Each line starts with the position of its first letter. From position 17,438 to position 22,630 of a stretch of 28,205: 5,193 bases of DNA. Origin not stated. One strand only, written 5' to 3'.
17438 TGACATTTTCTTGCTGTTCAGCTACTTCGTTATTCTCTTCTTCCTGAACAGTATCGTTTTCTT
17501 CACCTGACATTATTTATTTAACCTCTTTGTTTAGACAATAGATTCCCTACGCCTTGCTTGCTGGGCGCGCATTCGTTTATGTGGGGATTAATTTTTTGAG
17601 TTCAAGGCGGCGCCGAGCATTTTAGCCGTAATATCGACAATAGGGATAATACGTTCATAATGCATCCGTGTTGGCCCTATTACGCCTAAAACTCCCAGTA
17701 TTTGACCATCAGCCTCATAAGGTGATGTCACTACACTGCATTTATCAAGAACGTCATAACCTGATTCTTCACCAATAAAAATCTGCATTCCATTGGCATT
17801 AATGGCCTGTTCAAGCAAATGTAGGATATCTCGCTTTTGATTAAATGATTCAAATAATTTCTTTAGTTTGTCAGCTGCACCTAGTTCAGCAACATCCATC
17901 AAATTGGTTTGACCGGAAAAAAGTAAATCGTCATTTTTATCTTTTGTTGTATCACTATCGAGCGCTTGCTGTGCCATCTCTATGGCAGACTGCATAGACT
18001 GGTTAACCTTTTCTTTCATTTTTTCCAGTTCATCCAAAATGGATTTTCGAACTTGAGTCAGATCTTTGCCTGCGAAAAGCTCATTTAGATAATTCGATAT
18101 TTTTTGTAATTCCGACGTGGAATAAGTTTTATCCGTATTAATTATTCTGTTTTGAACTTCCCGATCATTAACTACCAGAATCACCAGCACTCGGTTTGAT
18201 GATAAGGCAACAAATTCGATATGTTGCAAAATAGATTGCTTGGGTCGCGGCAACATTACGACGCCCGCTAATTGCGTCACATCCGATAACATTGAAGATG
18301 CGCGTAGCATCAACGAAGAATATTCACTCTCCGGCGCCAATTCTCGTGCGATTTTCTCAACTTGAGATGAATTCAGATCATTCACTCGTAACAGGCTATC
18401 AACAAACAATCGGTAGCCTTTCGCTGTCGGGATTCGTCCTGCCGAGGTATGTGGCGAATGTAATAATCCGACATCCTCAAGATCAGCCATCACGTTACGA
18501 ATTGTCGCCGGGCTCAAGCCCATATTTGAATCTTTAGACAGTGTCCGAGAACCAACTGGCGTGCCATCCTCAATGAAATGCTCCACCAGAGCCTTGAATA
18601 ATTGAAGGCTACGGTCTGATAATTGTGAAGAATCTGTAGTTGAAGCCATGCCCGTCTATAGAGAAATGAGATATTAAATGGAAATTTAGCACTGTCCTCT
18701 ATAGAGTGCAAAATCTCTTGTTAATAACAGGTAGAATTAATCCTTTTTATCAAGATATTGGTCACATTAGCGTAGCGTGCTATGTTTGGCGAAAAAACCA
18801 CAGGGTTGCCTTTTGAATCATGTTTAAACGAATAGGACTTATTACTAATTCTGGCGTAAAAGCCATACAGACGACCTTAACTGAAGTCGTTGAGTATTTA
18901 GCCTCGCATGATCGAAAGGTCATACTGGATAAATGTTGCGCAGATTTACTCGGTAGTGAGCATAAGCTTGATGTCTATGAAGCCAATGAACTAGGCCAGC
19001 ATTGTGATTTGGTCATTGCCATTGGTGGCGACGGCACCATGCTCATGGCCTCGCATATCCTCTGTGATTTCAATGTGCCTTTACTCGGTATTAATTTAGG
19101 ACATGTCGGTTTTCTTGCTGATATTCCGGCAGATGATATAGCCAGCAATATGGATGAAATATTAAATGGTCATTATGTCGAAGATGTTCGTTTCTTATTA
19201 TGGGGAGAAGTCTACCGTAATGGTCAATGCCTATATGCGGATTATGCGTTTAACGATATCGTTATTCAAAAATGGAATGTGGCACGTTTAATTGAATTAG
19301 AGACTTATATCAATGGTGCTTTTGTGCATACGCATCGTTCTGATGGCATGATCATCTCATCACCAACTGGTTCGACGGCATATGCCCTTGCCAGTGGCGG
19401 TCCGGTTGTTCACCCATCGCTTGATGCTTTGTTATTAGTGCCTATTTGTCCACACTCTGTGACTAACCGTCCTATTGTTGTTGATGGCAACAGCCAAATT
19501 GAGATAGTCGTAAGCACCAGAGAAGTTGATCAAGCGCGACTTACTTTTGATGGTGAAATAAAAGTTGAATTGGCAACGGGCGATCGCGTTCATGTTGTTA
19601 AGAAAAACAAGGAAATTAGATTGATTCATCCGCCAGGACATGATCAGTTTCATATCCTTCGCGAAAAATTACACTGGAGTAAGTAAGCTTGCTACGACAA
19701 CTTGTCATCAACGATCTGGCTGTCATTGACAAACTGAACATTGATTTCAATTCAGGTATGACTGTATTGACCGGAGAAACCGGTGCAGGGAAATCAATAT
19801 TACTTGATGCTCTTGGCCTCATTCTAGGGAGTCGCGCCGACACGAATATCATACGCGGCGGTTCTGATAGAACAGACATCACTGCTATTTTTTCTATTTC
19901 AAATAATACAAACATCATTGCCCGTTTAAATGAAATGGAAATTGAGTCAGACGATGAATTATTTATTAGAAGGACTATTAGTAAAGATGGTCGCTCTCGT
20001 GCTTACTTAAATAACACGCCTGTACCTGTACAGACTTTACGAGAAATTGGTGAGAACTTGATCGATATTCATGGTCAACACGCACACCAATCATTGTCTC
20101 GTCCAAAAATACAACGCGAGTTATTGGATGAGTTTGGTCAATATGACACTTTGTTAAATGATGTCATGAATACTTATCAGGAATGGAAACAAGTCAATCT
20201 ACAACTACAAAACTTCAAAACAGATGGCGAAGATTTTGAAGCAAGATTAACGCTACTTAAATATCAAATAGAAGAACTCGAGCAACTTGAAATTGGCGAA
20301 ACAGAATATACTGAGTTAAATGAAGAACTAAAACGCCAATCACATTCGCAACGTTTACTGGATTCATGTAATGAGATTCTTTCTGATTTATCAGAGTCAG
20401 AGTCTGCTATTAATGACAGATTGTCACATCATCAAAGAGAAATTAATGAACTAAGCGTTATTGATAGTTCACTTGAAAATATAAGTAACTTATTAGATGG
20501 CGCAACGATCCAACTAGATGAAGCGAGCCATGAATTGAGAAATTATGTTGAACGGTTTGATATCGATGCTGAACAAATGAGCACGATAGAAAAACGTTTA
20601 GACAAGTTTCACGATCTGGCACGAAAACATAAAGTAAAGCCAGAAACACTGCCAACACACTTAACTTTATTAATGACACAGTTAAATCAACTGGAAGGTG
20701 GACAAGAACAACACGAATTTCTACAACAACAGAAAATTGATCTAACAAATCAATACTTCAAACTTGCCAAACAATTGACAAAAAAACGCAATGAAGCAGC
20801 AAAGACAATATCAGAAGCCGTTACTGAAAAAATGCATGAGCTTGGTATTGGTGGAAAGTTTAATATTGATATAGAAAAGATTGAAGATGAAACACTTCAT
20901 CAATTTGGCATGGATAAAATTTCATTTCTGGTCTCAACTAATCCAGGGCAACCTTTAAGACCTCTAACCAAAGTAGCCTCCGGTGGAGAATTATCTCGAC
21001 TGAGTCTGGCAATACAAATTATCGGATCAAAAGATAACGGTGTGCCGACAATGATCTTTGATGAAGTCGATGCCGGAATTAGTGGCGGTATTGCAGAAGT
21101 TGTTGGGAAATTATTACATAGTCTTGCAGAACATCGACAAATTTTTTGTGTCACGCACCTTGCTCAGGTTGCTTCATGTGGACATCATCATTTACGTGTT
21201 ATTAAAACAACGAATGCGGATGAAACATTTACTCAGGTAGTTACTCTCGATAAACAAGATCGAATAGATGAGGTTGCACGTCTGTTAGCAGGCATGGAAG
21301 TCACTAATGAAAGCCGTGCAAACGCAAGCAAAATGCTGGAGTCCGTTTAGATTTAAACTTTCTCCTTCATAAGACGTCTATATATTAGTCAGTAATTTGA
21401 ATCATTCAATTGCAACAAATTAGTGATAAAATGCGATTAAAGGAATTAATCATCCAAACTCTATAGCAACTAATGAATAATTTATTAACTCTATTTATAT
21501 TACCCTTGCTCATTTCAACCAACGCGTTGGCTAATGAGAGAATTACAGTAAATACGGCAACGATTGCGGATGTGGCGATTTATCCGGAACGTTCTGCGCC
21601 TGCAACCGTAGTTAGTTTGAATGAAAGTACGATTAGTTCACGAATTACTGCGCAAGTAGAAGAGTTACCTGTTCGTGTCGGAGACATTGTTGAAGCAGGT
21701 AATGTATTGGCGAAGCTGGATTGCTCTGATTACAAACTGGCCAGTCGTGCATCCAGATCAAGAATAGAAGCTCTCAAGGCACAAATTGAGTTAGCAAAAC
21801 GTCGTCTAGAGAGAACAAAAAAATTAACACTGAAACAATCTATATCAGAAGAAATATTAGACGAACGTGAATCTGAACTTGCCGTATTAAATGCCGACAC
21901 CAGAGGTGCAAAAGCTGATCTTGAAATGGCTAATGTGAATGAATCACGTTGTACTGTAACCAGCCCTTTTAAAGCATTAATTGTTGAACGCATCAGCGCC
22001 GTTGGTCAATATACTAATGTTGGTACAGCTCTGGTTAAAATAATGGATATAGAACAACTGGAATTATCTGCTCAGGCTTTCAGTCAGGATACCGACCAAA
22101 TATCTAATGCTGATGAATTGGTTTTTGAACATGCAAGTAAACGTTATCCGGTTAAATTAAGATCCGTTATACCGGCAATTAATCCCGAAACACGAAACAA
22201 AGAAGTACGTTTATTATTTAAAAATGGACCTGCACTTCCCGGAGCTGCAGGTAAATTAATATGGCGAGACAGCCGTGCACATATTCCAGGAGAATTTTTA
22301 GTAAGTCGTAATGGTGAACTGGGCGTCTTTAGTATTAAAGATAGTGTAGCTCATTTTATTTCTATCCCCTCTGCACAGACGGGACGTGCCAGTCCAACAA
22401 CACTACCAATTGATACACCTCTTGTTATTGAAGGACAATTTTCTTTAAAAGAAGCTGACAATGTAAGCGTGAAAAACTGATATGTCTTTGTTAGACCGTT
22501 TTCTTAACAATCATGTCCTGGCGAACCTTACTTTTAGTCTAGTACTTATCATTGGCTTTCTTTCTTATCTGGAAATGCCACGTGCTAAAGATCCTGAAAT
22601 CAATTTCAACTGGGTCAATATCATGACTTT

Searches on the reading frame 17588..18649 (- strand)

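Call 5: search_protein_families(library=ncbifam, proteins=[window:17588-18649:-], max_evalue=1e-10)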
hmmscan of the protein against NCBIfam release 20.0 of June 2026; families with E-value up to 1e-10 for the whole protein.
window:17588-18649:- (353 aa): 2 families
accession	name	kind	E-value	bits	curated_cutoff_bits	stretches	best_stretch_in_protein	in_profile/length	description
TIGR00331.1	hrcA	equivalog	1.8e-102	343.4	197.2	1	12-348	2-337/338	heat-inducible transcriptional repressor HrcA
NF003033.0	PRK03911.1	equivalog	2.9e-15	56.6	248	1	16-128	9-122/264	HrcA family transcriptional regulator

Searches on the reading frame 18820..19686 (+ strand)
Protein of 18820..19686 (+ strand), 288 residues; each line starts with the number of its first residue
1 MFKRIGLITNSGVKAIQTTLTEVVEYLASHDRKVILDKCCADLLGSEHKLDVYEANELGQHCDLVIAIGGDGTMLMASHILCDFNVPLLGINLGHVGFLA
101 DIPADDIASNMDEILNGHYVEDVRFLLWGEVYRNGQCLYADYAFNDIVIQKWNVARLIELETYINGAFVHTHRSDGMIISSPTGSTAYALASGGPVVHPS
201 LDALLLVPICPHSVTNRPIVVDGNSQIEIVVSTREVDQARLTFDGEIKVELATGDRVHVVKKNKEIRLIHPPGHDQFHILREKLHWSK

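Call 5: search_protein_families(library=ncbifam, proteins=[window:18820-19686:+], max_evalue=1e-10)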
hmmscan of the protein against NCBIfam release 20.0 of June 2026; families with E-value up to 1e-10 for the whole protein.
window:18820-19686:+ (288 aa): 18 families
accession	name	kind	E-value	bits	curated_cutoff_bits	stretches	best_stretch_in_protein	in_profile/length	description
NF002306.0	PRK01231.1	equivalog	9.8e-106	353.2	316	1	2-287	8-292/299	NAD(+) kinase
NF002561.0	PRK02155.1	equivalog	5.9e-91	304.8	371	1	2-287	6-288/297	NAD kinase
NF002893.0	PRK03378.1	equivalog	8.6e-87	291.2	386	1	2-288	5-289/292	NAD(+) kinase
NF003391.0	PRK04539.1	equivalog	1.2e-82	277.4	470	1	2-287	5-292/296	inorganic polyphosphate/ATP-NAD kinase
NF002579.0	PRK02231.1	equivalog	7.9e-70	235.6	459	1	2-288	12-298/301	NAD(+) kinase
NF002892.0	PRK03372.1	equivalog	1.8e-62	211.5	299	1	4-269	7-277/312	NAD kinase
NF002521.0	PRK01911.1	equivalog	3.3e-62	210.6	309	1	12-287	10-287/292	NAD kinase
NF010678.0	PRK14076.1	equivalog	4.1e-60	204.2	493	1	14-269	304-554/570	bifunctional NADP phosphatase/NAD kinase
NF010679.0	PRK14077.1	equivalog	4.2e-57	193.7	343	1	3-287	11-286/287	NAD(+) kinase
NF002984.0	PRK03708.1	equivalog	6.4e-55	186.5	326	1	4-269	2-259/277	NAD(+) kinase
NF002732.0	PRK02649.1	equivalog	2.2e-51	175.2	348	1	3-287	2-292/305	NAD(+) kinase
NF002731.0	PRK02645.1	equivalog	1e-48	166.4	312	1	48-287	45-293/305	NAD(+) kinase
NF002255.0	PRK01185.1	subfamily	1.2e-45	155.8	304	1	4-283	2-264/271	NAD(+) kinase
NF010677.0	PRK14075.1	equivalog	7.2e-41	140.4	260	1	44-287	23-253/257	NAD(+) kinase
NF003424.0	PRK04885.1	equivalog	4.3e-27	95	220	1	59-272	33-248/265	NAD kinase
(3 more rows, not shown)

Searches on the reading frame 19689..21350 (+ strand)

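Call 5: search_protein_families(library=ncbifam, proteins=[window:19689-21350:+], max_evalue=1e-10)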
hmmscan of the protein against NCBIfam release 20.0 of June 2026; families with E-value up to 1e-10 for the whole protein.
window:19689-21350:+ (553 aa): 4 families
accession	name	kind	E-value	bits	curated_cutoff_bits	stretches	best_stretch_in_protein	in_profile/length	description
NF008121.0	PRK10869.1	equivalog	1.5e-187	624.5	418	1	1-551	1-552/553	DNA repair protein RecN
TIGR00634.1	recN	equivalog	6.6e-155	517.2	407.85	1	1-551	1-562/563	DNA repair protein RecN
NF045487.1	ASRP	equivalog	2.8e-13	49.3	300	0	218-460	320-564/593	archaea-specific SMC-related protein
NF045780.1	TrlF_fam_ATP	equivalog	2.3e-12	46.5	350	1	13-385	300-692/944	TrlF family AAA-like ATPase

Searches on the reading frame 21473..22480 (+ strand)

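Call 5: search_protein_families(library=ncbifam, proteins=[window:21473-22480:+], max_evalue=1e-10)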
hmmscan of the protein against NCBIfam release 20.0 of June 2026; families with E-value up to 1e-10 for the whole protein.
window:21473-22480:+ (335 aa): 4 families
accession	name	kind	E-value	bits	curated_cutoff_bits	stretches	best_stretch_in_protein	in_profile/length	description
TIGR01730.1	RND_mfp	subfamily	3.4e-40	138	94.9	1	26-331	1-319/322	efflux RND transporter periplasmic adaptor subunit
TIGR00999.1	8a0102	subfamily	2.4e-24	85.9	319.3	1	70-267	1-204/271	CzcB/NccB family metal efflux transporter periplasmic adaptor subunit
NF008589.1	PRK11556.1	equivalog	1.8e-11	43.6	391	1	28-195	61-227/392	MdtA/MuxA family multidrug efflux RND transporter periplasmic adaptor subunit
TIGR00998.1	8a0101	subfamily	1e-10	41.1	390.8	0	46-117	37-108/334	EmrA/EmrK family multidrug efflux transporter periplasmic adaptor subunit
